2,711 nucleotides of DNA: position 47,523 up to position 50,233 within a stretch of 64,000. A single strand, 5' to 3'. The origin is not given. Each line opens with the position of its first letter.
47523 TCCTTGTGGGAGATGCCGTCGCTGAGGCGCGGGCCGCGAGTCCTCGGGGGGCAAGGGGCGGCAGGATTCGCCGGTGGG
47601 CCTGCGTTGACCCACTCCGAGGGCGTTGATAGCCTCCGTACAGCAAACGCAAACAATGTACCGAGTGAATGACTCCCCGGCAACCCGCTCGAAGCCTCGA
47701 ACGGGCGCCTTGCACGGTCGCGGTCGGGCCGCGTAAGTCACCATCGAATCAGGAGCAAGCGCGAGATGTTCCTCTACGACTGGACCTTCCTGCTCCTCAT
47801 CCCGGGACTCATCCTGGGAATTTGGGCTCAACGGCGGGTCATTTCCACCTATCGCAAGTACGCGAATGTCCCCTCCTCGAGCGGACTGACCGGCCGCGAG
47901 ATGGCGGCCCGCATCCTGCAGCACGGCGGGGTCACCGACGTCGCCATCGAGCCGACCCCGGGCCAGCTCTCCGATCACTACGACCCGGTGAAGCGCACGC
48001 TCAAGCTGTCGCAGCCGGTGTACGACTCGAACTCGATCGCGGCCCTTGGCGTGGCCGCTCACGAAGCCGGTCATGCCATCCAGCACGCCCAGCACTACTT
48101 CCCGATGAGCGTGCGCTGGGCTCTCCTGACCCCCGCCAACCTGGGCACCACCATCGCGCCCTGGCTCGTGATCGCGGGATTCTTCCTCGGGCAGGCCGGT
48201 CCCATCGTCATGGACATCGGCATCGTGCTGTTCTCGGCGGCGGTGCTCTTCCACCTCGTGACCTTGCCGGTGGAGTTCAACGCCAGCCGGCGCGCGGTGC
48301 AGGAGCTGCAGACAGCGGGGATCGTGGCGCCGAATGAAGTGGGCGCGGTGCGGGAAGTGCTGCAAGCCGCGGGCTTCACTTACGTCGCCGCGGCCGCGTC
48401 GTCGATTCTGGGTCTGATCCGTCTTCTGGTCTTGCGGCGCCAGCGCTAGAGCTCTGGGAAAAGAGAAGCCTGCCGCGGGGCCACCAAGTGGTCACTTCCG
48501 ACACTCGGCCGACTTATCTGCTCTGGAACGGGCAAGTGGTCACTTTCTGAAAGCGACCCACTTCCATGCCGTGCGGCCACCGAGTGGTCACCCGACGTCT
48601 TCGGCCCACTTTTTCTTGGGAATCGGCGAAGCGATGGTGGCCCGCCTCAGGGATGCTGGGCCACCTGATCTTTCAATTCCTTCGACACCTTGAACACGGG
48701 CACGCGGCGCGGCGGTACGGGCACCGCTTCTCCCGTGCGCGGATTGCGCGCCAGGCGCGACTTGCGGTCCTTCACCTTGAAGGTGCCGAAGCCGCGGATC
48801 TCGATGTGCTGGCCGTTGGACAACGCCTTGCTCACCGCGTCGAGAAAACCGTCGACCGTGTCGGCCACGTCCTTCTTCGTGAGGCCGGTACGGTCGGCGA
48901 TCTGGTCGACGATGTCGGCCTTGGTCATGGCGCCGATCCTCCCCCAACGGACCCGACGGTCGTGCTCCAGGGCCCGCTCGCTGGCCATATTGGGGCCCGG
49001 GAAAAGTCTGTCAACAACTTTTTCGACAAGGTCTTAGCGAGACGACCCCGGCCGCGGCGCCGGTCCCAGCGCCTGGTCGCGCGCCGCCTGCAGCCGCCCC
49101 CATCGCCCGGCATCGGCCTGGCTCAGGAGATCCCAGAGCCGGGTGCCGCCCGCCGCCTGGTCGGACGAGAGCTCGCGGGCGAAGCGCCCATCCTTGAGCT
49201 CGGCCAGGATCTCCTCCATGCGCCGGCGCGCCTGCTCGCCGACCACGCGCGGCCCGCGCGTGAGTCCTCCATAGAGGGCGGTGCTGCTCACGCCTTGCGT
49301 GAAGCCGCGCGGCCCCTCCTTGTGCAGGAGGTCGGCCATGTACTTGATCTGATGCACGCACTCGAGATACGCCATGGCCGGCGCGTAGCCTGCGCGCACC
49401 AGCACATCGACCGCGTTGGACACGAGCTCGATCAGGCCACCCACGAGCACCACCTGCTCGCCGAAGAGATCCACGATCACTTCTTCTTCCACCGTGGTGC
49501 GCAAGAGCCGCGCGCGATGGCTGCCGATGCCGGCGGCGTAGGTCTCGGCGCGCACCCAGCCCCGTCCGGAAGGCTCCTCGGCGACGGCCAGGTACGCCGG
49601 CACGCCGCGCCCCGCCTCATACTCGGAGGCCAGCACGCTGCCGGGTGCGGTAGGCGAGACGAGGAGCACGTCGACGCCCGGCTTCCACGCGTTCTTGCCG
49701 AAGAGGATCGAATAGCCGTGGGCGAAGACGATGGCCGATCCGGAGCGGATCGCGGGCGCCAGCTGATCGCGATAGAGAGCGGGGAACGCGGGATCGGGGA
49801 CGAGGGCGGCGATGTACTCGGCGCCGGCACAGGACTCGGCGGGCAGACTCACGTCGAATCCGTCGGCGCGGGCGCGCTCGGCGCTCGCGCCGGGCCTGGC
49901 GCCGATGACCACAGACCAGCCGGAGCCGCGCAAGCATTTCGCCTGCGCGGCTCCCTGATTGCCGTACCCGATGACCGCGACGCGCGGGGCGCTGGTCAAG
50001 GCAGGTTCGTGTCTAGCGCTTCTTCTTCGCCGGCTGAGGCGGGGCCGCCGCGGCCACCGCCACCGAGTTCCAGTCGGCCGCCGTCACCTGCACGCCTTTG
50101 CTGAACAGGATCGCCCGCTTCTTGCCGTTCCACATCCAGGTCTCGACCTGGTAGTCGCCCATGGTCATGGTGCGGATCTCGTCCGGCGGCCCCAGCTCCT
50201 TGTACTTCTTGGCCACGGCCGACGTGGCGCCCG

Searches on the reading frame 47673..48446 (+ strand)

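Call 59: search_protein_families(library=pfam, proteins=[window:47673-48446:+], max_evalue=0.00001)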
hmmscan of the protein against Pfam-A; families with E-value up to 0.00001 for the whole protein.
window:47673-48446:+ (258 aa): 1 family
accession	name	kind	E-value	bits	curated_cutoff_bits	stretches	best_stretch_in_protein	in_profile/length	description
PF04298.18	Zn_peptidase_2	-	7.3e-84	281.1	27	1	38-254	1-216/218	Putative neutral zinc metallopeptidase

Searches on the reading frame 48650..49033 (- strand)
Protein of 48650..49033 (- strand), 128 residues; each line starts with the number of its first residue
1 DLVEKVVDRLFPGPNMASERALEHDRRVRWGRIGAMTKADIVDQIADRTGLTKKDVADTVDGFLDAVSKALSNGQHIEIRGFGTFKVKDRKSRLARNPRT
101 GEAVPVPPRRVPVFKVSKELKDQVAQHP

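Call 59: search_protein_families(library=pfam, proteins=[window:48650-49033:-], max_evalue=0.00001)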
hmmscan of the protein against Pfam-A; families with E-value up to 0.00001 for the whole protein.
window:48650-49033:- (128 aa): 3 families
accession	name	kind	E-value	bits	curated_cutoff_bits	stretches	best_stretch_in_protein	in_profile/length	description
PF00216.26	Bac_DNA_binding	-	5.8e-35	119.9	22.4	1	36-124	1-89/90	Bacterial DNA-binding protein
PF18291.6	HU-HIG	-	2.5e-08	34.4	26.2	1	26-124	22-118/125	HU domain fused to wHTH, Ig, or Glycine-rich motif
PF18289.6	HU-CCDC81_euk_2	-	1.7e-06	28.4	26.1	1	44-93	9-60/75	CCDC81 eukaryotic HU domain 2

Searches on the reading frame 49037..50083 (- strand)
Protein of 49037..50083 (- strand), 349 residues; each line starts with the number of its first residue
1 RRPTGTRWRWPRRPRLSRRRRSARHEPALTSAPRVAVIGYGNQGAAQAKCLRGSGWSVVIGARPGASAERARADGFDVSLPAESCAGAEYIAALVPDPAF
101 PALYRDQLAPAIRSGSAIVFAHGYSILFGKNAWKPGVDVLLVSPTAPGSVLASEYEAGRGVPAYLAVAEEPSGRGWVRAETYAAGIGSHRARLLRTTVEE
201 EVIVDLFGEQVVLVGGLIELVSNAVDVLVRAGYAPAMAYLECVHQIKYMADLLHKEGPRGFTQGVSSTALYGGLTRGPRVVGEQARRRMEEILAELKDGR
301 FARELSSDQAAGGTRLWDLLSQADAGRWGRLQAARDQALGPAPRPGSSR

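Call 59: search_protein_families(library=pfam, proteins=[window:49037-50083:-], max_evalue=0.00001)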
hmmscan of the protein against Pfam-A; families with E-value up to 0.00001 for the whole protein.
window:49037-50083:- (349 aa): 2 families
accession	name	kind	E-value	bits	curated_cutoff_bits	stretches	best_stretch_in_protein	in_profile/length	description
PF07991.19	KARI_N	-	6.5e-45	153.1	20.6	1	34-191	6-164/165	Acetohydroxy acid isomeroreductase, NADPH-binding domain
PF01450.25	KARI_C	-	2e-34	119.4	29.1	1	199-317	2-120/144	Ketol-acid reductoisomerase, C-terminal domain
